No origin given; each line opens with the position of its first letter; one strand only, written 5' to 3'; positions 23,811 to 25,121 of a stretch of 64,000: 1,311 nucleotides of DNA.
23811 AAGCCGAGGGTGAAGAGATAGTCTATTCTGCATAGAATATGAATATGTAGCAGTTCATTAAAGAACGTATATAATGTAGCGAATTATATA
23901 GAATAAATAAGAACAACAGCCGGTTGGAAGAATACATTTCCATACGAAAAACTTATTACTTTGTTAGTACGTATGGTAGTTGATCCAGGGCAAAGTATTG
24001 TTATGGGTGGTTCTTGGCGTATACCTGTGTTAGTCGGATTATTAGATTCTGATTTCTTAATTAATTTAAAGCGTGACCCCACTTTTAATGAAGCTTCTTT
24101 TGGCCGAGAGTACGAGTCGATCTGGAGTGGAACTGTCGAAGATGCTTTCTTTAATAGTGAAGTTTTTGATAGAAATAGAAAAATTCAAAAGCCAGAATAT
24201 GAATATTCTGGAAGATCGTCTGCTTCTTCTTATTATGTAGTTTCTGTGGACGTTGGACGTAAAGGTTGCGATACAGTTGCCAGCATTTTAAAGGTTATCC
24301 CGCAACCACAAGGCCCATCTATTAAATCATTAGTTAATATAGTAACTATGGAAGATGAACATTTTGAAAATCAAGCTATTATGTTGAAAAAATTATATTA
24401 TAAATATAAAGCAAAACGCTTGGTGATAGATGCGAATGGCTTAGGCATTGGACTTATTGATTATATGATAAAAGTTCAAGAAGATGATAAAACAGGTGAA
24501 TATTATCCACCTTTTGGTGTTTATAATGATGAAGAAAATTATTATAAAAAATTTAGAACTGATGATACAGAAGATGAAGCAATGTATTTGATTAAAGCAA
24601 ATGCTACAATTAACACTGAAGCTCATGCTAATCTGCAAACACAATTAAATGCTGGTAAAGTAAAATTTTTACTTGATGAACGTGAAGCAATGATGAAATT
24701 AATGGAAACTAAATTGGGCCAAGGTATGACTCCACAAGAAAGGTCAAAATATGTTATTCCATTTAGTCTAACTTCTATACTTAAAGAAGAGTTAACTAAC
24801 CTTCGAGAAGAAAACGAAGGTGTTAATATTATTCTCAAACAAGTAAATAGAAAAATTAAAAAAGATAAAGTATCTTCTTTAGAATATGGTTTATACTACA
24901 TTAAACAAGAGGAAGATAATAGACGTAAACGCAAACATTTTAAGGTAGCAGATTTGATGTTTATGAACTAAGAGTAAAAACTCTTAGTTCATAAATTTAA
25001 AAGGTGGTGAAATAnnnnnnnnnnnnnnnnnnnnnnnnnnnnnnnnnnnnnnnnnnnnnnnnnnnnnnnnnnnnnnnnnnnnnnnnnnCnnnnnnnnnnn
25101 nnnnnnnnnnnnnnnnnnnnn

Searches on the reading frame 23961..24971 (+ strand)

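Call 19: search_protein_families(library=phrogs, proteins=[window:23961-24971:+], max_evalue=0.001)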
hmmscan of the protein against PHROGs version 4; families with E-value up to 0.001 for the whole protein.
window:23961-24971:+ (336 aa): 3 families
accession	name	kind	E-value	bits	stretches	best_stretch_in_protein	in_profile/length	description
phrog_24618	-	unknown function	1.3e-49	169.9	1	110-335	2-229/230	-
phrog_26582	-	unknown function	6.6e-17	62.8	1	41-322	48-344/363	-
phrog_5909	-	head and packaging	0.00073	19.7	0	96-168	112-182/285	terminase large subunit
